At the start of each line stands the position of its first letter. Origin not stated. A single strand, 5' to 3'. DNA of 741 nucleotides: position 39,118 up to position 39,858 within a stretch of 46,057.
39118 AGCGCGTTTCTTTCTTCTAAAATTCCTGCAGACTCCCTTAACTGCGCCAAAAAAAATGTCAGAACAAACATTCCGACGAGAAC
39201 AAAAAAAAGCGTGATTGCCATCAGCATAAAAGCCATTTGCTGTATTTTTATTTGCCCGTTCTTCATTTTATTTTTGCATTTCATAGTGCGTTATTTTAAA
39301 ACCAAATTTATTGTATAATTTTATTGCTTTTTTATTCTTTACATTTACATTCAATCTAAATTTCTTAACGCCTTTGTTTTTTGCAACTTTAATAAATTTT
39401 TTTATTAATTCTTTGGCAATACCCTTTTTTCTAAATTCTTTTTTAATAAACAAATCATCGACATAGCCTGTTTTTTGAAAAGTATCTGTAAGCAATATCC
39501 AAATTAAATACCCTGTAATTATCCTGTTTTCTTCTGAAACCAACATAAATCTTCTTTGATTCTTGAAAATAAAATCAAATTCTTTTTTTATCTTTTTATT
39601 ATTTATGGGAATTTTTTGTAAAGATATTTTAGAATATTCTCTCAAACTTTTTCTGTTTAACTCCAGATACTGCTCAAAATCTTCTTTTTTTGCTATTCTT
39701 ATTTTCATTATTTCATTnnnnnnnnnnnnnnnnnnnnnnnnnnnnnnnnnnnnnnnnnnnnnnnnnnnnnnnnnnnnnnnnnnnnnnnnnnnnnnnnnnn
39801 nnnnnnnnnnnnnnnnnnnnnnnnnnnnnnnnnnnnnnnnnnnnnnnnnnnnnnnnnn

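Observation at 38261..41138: Cluster of four type-IV-pilin-like genes with an embedded GNAT acetyltransferase and an adjacent wHTH regulator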

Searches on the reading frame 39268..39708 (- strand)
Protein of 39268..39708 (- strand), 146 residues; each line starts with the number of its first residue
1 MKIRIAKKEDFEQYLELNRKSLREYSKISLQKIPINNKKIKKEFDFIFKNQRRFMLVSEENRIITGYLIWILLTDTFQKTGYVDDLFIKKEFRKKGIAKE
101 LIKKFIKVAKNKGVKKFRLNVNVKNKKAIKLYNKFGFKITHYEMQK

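Call 4: search_protein_families(library=pfam, proteins=[window:39268-39708:-], max_evalue=1)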
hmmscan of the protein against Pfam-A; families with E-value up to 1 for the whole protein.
window:39268-39708:- (146 aa): 14 families
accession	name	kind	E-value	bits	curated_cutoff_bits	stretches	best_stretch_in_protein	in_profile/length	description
PF00583.31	Acetyltransf_1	-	3.2e-18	66.5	20.7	1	43-137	24-116/116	Acetyltransferase (GNAT) family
PF13673.13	Acetyltransf_10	-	3.7e-15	56.5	23.6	1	35-143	17-113/128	Acetyltransferase (GNAT) domain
PF13508.13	Acetyltransf_7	-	1.4e-13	51.5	27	1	52-138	3-83/84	Acetyltransferase (GNAT) domain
PF13420.13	Acetyltransf_4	-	5.5e-08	33.4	24.3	1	3-141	1-138/155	Acetyltransferase (GNAT) domain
PF08445.16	FR47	-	1.6e-07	31.7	22.1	1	80-140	21-80/86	FR47-like protein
PF13302.13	Acetyltransf_3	-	3.1e-07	31.6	25.4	1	3-138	4-138/138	Acetyltransferase (GNAT) domain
PF13527.13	Acetyltransf_9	-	0.00066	20.1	25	1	2-138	1-125/127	Acetyltransferase (GNAT) domain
PF14542.12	Acetyltransf_CG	-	0.0024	18.4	30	1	82-115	26-59/80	GCN5-related N-acetyl-transferase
PF13523.12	Acetyltransf_8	-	0.051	13.7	27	1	89-139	88-139/145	Acetyltransferase (GNAT) domain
PF09924.15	LPG_synthase_C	-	0.052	13.1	27.5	1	44-121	172-245/298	Phosphatidylglycerol lysyltransferase, C-terminal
PF14297.12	Lin1244_N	-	0.053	14.7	25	1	45-108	5-72/95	Lin1244/Lin1753-like, N-terminal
PF18014.7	Acetyltransf_18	-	0.057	13.6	22.7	1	95-138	60-100/124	Acetyltransferase (GNAT) domain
PF24553.2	Rv0428c_C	-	0.1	12.7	27.2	1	89-141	168-219/224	Probable histone acetyltransferase Rv0428c C-terminal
PF25751.1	Methanobactin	-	0.91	9.8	27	0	1-9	1-9/27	Methanobactin copper-binding peptide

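Call 5: search_protein_families(library=ncbifam, proteins=[window:39268-39708:-], max_evalue=1)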
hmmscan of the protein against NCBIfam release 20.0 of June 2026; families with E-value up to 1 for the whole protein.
window:39268-39708:- (146 aa): 49 families (the best 25 are shown)
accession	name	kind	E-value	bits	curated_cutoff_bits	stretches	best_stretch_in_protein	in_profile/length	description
TIGR01575.1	rimI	equivalog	3.6e-16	59.5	86.4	1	28-140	11-115/132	ribosomal protein S18-alanine N-acetyltransferase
NF043067.1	AAC_6p_group_E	equivalog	2.5e-11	43.6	140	1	37-139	21-129/140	aminoglycoside 6'-N-acetyltransferase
NF002959.0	PRK03624.1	equivalog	7.7e-10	38.6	124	1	1-139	7-131/147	GNAT family acetyltransferase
NF033083.0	AAC_3_I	equivalog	1.5e-09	38.2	200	1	49-144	44-143/145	AAC(3)-I family aminoglycoside N-acetyltransferase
NF053587.1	SpmdActasePaiA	equivalog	2.2e-09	37.3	250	1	35-140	45-150/172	spermidine/spermine N(1)-acetyltransferase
NF040503.1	resist_ArsN1a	equivalog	4e-09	36.4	170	1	34-138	31-134/159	arsinothricin resistance N-acetyltransferase ArsN1 family A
NF000360.1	sat4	exception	5.7e-08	33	380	1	73-141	89-157/180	streptothricin N-acetyltransferase Sat4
NF007807.0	PRK10514.1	equivalog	5.9e-08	32.8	134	1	37-141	36-126/147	acetyltransferase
NF007025.1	PRK09491.1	equivalog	7.7e-08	32.4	173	1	85-138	67-120/145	ribosomal protein S18-alanine N-acetyltransferase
NF000115.2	AAC_6p_Iad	exception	1.4e-07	31.7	275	1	79-138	73-132/144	aminoglycoside N-acetyltransferase AAC(6')-Iad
NF007527.0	PRK10140.1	equivalog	8.2e-07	29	236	1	83-140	79-139/162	N-acetyltransferase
NF049894.1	CG3035_N_ac_Glu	equivalog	1.4e-06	27.8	280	1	88-142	240-294/300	N-acetylglutamate synthase, CG3035 family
NF008212.0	PRK10975.1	equivalog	2.7e-06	27.4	219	1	57-141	143-224/232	dTDP-4-amino-4,6-dideoxy-D-galactose acyltransferase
NF007853.0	PRK10562.1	equivalog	6.2e-06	26.5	125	1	81-145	69-128/146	N-acetyltransferase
NF040504.1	resist_ArsN1b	equivalog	7.7e-06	25.8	210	1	3-142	1-139/159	arsinothricin resistance N-acetyltransferase ArsN1 family B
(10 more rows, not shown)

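Call 51: find_homologous_proteins(query=window:39268-39708:-, max_evalue=0.001)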
Query window:39268-39708:- (146 aa): 9 proteins with E <= 0.001 among 76 candidates.
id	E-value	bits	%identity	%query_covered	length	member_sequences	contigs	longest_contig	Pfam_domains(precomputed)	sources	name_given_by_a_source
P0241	1.3e-83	296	100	100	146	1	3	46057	PF13673.14,PF13420.14,PF13302.14,PF13508.14,PF08445.17,PF00583.32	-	-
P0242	1.2e-50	189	99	64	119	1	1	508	-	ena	-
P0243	7.4e-48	180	63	100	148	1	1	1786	PF13673.14,PF13420.14,PF13508.14,PF08445.17,PF00583.32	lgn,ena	-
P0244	2.6e-46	175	60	100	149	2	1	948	PF13673.14,PF13420.14,PF12746.14,PF13302.14,PF13508.14,PF08445.17,PF00583.32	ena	-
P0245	3.7e-42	162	60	100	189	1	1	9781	PF13673.14,PF13420.14,PF13508.14,PF08445.17,PF00583.32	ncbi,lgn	-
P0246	3.5e-35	139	53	100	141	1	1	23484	PF13673.14,PF13420.14,PF13302.14,PF13508.14,PF08445.17,PF00583.32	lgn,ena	-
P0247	1.8e-32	130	49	99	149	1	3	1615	PF13673.14,PF13420.14,PF13302.14,PF13508.14,PF08445.17,PF00583.32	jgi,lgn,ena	-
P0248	1.6e-30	124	47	99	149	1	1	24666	PF13673.14,PF13420.14,PF13302.14,PF13508.14,PF08445.17,PF00583.32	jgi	-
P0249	7.9e-29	118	45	100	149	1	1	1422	PF13673.14,PF13420.14,PF13508.14,PF08445.17,PF00583.32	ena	-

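Call 52: find_encoding_contigs(protein=P0246, flank=6000, max_places=2)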
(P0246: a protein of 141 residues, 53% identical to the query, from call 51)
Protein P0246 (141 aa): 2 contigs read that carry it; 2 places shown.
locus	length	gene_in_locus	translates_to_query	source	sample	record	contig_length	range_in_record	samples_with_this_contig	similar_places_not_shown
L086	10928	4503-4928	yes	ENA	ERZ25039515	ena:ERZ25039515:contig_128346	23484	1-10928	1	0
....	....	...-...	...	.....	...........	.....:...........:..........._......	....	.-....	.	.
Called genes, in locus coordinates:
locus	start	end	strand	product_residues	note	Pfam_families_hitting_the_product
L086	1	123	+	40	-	?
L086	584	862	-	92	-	PF01282:Ribosomal_S24e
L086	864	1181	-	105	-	-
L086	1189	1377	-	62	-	PF06093:Spt4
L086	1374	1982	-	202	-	-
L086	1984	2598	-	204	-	PF03876:SHS2_Rpb7-N, PF00575:S1 (weak)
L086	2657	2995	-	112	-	PF18477:PIN_9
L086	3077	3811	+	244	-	PF03437:BtpA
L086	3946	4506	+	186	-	-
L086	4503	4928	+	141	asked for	PF13302:Acetyltransf_3 (weak), PF13420:Acetyltransf_4, PF00583:Acetyltransf_1, PF13673:Acetyltransf_10, PF13508:Acetyltransf_7, PF08445:FR47 (weak)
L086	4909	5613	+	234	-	-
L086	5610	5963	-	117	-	-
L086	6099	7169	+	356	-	PF13412:HTH_24 (faint), PF04471:Mrr_cat (weak)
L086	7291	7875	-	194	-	-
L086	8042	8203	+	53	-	-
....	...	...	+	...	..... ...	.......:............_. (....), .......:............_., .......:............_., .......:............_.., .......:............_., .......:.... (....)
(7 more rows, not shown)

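Call 53: find_encoding_contigs(protein=P0248, flank=6000, max_places=2)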
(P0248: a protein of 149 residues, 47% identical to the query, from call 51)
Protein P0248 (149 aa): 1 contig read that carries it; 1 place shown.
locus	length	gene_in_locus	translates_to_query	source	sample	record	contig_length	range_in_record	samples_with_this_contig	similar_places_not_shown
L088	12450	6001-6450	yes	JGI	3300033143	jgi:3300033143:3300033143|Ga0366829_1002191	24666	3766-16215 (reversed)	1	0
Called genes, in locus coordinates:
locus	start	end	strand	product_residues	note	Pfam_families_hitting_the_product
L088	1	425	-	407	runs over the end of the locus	PF09249:tRNA_NucTransf2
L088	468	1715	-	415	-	PF13385:Laminin_G_3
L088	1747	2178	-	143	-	PF09846:OapB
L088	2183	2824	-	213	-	PF00735:Septin (weak), PF03193:RsgA_GTPase (faint), PF01926:MMR_HSR1, PF02421:FeoB_N (weak), PF00009:GTP_EFTU (weak)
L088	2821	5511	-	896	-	PF00801:PKD (faint)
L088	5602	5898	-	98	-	-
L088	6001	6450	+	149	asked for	PF13302:Acetyltransf_3, PF13420:Acetyltransf_4, PF00583:Acetyltransf_1, PF13673:Acetyltransf_10, PF13508:Acetyltransf_7, PF08445:FR47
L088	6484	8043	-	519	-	PF13385:Laminin_G_3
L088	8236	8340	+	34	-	-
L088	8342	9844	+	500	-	-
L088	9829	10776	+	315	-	PF04055:Radical_SAM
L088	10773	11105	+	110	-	PF00391:PEP-utilizers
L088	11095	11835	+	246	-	PF01326:PPDK_N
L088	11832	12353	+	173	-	PF01966:HD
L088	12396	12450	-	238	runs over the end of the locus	PF07589:PEP_exosort_dom (weak)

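Call 54: find_encoding_contigs(protein=P0245, flank=6000, max_places=2)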
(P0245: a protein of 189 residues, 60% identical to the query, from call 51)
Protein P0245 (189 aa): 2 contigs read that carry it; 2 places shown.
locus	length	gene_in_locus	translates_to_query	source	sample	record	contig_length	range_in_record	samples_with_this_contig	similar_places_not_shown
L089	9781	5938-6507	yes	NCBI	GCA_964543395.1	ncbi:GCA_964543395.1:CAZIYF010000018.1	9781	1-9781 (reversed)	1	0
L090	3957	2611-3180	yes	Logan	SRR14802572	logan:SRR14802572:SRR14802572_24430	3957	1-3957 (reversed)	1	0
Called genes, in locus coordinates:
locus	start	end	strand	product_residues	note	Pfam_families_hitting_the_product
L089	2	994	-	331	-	?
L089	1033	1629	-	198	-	-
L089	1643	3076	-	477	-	-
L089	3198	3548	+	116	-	-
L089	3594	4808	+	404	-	PF00749:tRNA-synt_1c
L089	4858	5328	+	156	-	-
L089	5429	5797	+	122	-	-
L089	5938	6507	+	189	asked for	PF13420:Acetyltransf_4, PF00583:Acetyltransf_1, PF13673:Acetyltransf_10, PF13508:Acetyltransf_7, PF08445:FR47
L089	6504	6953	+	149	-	-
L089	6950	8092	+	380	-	PF00152:tRNA-synt_2 (weak), PF01409:tRNA-synt_2d, PF13393:tRNA-synt_His, PF00587:tRNA-synt_2b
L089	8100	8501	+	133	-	-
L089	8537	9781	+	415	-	?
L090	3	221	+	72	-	?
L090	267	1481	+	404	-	PF00749:tRNA-synt_1c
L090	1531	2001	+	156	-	-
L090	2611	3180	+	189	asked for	PF13420:Acetyltransf_4, PF00583:Acetyltransf_1, PF13673:Acetyltransf_10, PF13508:Acetyltransf_7, PF08445:FR47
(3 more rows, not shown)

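Call 57: find_encoding_contigs(protein=P0243, flank=3000, max_places=2)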
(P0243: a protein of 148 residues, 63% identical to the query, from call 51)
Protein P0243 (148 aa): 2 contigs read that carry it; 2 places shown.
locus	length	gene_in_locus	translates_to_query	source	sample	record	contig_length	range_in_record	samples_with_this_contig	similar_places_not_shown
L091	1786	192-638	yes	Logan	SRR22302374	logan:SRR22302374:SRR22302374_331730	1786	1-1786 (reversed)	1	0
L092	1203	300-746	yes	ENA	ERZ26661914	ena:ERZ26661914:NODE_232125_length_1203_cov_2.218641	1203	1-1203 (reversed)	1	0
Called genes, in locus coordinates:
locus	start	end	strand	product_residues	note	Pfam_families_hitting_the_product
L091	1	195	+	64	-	?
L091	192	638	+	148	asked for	PF13420:Acetyltransf_4, PF00583:Acetyltransf_1, PF13673:Acetyltransf_10, PF13508:Acetyltransf_7, PF08445:FR47 (weak)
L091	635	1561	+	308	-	-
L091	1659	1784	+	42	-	?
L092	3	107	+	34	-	?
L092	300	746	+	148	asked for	PF13420:Acetyltransf_4, PF00583:Acetyltransf_1, PF13673:Acetyltransf_10, PF13508:Acetyltransf_7, PF08445:FR47 (weak)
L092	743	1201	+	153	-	?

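Call 58: find_encoding_contigs(protein=P0247, flank=3000, max_places=3)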
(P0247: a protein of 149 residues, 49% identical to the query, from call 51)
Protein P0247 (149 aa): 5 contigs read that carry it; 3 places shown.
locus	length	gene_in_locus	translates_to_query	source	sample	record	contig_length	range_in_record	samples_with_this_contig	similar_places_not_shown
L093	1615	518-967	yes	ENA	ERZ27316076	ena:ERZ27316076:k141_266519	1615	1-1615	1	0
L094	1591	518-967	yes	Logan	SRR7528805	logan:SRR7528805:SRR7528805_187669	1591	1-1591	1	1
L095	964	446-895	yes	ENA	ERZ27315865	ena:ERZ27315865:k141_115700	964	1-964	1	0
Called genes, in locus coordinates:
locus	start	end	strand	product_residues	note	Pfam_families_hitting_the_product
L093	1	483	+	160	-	?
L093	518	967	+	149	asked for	PF13302:Acetyltransf_3, PF13420:Acetyltransf_4, PF00583:Acetyltransf_1, PF13673:Acetyltransf_10, PF13508:Acetyltransf_7, PF08445:FR47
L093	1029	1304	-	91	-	-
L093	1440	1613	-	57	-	?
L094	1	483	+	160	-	?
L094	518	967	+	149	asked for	PF13302:Acetyltransf_3, PF13420:Acetyltransf_4, PF00583:Acetyltransf_1, PF13673:Acetyltransf_10, PF13508:Acetyltransf_7, PF08445:FR47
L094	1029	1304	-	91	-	-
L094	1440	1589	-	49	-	?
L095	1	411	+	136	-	?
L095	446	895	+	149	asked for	PF13302:Acetyltransf_3, PF13420:Acetyltransf_4, PF00583:Acetyltransf_1, PF13673:Acetyltransf_10, PF13508:Acetyltransf_7, PF08445:FR47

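Call 74: search_solved_structures(query=window:39268-39708:-, max_evalue=0.001)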
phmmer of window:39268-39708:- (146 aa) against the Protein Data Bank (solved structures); distinct sequences matched with E-value up to 0.001: 54.
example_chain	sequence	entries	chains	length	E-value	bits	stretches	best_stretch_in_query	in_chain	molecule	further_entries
2bei_A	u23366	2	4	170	1.9e-10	44.4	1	2-137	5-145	Diamine acetyltransferase 2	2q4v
1vkc_A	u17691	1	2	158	1.3e-09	41.6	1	10-144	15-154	putative acetyl transferase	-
3jvn_A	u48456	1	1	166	4.7e-08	36.6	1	64-139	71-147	Acetyltransferase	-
4mbu_A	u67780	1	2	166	1.7e-07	34.8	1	3-138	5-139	Similar to N-acetyltransferase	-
8a9o_A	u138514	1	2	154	4.1e-07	33.6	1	48-137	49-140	DpA polyamine acetyltransferase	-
6yug_A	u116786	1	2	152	4.9e-07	33.3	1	43-143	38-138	Diamine acetyltransferase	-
8yv7_A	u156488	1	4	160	1.4e-06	31.9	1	78-136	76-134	Thialysine N-epsilon-acetyltransferase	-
7l1k_A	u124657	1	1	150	1.5e-06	31.7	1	78-137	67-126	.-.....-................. 30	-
8a9n_A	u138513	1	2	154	1.5e-06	31.7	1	48-137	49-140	Acetyltransferase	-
1mk4_A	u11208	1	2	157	1.8e-06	31.5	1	47-139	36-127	Hypothetical protein yqjY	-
1on0_A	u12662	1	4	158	2e-06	31.4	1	62-145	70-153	YycN protein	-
7wx5_A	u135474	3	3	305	2.5e-06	31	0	80-140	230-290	N-acetyltransferase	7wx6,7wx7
8osp_A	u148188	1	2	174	2.6e-06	31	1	31-139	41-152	N-acetyltransferase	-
1ufh_A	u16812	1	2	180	2.8e-06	30.9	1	62-145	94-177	YYCN protein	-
4lx9_A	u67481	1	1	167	2.9e-06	30.8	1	75-139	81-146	ARCHAEAL AMINO-TERMINAL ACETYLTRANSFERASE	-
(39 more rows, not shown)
